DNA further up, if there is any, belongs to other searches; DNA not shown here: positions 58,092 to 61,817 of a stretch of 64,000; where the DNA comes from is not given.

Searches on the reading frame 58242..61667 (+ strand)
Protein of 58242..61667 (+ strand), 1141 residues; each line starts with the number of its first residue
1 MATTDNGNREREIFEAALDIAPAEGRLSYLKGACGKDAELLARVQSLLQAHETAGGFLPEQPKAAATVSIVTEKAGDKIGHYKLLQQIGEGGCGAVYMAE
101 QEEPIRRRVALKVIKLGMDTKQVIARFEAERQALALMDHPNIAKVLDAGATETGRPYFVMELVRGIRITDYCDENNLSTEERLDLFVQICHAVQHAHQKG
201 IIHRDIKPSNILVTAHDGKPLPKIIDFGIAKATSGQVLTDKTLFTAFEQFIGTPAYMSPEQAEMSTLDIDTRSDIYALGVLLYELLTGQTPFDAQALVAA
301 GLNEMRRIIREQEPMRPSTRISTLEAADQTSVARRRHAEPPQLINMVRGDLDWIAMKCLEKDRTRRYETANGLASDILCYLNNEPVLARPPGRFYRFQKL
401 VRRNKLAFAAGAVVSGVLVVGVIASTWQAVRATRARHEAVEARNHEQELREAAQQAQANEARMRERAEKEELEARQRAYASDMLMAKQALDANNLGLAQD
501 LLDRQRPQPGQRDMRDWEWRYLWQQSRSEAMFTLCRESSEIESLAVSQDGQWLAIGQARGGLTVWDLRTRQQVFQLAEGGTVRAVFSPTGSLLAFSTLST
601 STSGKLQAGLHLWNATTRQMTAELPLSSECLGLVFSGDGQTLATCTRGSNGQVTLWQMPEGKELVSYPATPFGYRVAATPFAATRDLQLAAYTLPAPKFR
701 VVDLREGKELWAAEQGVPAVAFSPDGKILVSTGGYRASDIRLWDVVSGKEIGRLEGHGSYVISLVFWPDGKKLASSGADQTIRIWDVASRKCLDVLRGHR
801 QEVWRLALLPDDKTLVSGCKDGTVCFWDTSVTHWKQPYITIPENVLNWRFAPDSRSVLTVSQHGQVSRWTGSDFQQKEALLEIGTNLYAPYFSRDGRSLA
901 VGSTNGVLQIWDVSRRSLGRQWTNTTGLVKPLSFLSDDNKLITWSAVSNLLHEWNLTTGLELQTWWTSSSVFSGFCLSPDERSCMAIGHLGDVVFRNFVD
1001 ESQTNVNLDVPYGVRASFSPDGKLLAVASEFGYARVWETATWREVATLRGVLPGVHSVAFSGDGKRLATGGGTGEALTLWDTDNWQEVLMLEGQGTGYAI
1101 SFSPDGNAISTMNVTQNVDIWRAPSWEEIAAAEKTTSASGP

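Call 10: search_protein_families(library=pfam, proteins=[window:58242-61667:+], max_evalue=0.01)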
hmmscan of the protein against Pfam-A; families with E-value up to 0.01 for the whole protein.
window:58242-61667:+ (1141 aa): 50 families (the best 25 are shown)
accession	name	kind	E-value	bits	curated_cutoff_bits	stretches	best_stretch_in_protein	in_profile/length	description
PF25173.1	Beta-prop_WDR3_1st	-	1.4e-80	269.8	154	5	712-870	27-183/184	WDR3 first beta-propeller domain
PF25174.1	Beta-prop_THOC3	-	1.1e-69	234.9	305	4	715-980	3-265/272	THOC3 beta-propeller domain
PF24814.1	WD40_Prp19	-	1.7e-53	182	320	4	773-958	22-208/281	Prp19 WD40 domain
PF00069.31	Pkinase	-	2.8e-47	161.7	31.7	1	82-373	1-258/263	Protein kinase domain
PF24807.1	WD40_CDC20-Fz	-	2.8e-46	158.6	200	5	527-667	124-261/292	CDC20/Fizzy WD40 domain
PF00400.38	WD40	-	3e-44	148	27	2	791-828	2-39/39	WD domain, G-beta repeat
PF23414.1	Beta-prop_EML_2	-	5.2e-43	147.8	90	4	803-960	1-157/266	Echinoderm microtubule-associated protein second beta-propeller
PF24817.1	WD40_WDHD1_1st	-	8.5e-43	147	109.9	4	633-794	11-164/291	WDHD1 first WD40 domain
PF07714.23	PK_Tyr_Ser-Thr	-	2.5e-30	106.1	23.1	1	83-296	2-209/258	Protein tyrosine and serine/threonine kinase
PF25175.1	Beta-prop_WDR5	-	1.4e-29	103.8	250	3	712-866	50-203/296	WDR5 beta-propeller domain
PF25168.1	Beta-prop_WDR36-Utp21_2nd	-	4.6e-27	95.7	84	2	752-827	234-309/335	WDR36/Utp21 second beta-propeller domain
PF25172.1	Beta-prop_WDR3_2nd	-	3.9e-26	92.4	140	2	717-833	2-113/293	WDR3 second beta-propeller domain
PF25391.1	WD40_Gbeta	-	3.4e-23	82.6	150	2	700-829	129-255/340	G protein beta WD-40 repeat protein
PF24780.1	WD40_MABP1-WDR62_1st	-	5.2e-23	82.3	496.3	3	713-777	37-101/328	MABP1/WDR62 first WD40 domain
PF24805.1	EIF3I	-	2.8e-21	76.5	200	3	715-795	11-89/324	EIF3I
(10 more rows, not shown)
